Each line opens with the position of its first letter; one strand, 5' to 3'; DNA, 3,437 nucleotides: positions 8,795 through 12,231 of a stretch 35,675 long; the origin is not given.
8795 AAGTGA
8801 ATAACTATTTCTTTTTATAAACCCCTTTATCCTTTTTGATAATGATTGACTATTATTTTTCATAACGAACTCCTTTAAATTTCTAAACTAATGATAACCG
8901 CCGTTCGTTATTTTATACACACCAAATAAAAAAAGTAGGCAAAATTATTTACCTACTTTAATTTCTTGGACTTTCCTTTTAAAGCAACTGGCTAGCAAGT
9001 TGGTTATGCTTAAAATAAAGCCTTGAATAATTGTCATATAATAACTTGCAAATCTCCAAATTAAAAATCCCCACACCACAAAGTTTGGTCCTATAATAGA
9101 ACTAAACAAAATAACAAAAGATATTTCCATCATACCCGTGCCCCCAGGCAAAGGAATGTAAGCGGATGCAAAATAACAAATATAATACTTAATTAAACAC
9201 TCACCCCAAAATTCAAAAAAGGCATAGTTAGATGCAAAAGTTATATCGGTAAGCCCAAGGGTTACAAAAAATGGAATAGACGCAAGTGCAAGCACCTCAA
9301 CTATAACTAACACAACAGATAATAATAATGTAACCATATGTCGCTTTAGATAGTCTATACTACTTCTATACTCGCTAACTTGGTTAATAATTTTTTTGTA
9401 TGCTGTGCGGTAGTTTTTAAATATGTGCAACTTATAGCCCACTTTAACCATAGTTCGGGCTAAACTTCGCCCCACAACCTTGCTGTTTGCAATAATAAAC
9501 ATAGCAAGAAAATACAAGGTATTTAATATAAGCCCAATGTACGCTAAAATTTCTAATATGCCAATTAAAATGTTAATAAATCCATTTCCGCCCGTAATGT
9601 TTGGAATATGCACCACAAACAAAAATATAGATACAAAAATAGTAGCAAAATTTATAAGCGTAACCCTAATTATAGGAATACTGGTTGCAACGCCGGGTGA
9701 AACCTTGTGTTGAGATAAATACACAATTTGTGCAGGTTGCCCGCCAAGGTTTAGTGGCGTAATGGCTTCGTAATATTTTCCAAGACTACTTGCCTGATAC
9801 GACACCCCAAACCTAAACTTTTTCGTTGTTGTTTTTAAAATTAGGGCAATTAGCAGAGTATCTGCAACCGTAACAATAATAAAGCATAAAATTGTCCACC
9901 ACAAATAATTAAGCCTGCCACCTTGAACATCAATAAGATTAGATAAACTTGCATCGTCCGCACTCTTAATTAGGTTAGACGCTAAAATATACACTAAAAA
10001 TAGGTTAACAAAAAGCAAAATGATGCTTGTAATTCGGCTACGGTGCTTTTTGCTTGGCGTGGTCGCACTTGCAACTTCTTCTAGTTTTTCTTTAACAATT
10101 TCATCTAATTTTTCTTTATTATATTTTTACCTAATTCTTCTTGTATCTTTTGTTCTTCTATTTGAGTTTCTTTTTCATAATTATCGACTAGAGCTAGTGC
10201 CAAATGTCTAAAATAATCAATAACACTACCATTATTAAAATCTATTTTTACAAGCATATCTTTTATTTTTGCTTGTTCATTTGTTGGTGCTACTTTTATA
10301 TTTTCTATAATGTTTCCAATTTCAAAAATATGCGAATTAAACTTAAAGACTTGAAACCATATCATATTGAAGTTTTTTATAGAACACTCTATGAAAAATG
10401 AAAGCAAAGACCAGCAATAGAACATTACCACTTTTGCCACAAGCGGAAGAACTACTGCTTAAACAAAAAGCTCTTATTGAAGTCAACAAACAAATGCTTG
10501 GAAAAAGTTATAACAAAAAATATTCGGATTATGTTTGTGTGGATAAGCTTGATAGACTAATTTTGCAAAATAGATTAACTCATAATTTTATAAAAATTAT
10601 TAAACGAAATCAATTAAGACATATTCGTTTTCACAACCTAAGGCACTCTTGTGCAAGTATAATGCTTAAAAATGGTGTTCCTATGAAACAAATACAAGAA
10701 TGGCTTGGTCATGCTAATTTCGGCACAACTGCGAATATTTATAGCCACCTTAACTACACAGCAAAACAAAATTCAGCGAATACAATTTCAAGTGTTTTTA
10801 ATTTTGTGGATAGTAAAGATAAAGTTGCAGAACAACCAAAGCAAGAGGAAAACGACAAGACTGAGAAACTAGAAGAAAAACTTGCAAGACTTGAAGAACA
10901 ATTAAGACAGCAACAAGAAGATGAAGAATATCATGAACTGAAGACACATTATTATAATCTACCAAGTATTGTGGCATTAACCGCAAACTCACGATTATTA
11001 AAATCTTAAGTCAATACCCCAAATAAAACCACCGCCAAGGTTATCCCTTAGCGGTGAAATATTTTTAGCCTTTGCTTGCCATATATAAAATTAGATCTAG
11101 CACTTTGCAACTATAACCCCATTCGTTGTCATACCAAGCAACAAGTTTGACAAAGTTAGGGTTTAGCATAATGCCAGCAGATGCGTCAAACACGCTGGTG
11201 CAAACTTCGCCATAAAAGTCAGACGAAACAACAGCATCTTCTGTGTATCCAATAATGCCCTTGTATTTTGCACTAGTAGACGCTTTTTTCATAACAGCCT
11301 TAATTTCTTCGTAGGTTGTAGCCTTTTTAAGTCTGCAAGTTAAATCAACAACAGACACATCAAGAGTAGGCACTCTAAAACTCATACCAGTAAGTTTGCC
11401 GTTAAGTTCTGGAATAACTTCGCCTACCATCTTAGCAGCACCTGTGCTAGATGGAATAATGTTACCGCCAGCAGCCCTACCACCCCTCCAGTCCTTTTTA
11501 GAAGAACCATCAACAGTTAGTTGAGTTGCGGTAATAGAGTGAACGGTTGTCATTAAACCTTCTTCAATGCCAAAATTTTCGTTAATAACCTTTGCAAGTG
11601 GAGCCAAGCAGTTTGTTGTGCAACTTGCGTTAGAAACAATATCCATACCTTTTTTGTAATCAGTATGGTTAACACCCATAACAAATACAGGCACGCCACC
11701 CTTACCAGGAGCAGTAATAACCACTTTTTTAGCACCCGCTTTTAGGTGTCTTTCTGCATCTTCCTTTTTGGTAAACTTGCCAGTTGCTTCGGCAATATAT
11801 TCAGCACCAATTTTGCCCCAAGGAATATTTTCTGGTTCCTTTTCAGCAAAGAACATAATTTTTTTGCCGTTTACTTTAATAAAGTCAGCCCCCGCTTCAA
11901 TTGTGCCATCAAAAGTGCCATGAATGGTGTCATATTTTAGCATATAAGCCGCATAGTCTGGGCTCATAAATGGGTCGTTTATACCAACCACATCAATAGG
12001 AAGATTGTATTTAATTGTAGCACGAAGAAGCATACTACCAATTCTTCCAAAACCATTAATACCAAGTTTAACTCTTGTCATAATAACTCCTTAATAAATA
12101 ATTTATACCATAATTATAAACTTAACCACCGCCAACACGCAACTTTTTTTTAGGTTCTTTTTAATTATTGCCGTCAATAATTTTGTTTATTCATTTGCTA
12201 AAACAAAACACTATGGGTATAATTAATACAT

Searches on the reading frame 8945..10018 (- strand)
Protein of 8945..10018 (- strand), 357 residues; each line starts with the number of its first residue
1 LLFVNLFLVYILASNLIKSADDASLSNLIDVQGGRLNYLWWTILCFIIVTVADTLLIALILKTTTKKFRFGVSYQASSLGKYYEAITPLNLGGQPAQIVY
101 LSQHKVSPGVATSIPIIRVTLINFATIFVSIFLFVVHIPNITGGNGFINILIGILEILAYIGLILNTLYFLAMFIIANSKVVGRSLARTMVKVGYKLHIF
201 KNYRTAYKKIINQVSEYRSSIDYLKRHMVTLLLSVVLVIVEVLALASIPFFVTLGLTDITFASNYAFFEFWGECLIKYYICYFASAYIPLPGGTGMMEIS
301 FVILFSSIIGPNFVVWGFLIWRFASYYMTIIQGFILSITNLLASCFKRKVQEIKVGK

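Call 6: search_protein_families(library=pfam, proteins=[window:8945-10018:-], max_evalue=0.001)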
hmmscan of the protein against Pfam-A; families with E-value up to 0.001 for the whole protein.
window:8945-10018:- (357 aa): 1 family
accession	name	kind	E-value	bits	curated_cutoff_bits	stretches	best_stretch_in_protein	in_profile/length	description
PF03706.18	LPG_synthase_TM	-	3.1e-20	73.3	33.4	1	36-333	33-302/302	Lysylphosphatidylglycerol synthase TM region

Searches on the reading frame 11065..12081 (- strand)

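Call 6: search_protein_families(library=pfam, proteins=[window:11065-12081:-], max_evalue=0.001)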
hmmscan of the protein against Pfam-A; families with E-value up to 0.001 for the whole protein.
window:11065-12081:- (338 aa): 2 families
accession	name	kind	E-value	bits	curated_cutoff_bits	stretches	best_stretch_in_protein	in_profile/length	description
PF02800.25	Gp_dh_C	-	3.9e-66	221.9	24.4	1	159-317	1-158/158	Glyceraldehyde 3-phosphate dehydrogenase, C-terminal domain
PF00044.30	Gp_dh_N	-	1.2e-33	115.8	31.7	1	4-106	1-101/101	Glyceraldehyde 3-phosphate dehydrogenase, NAD binding domain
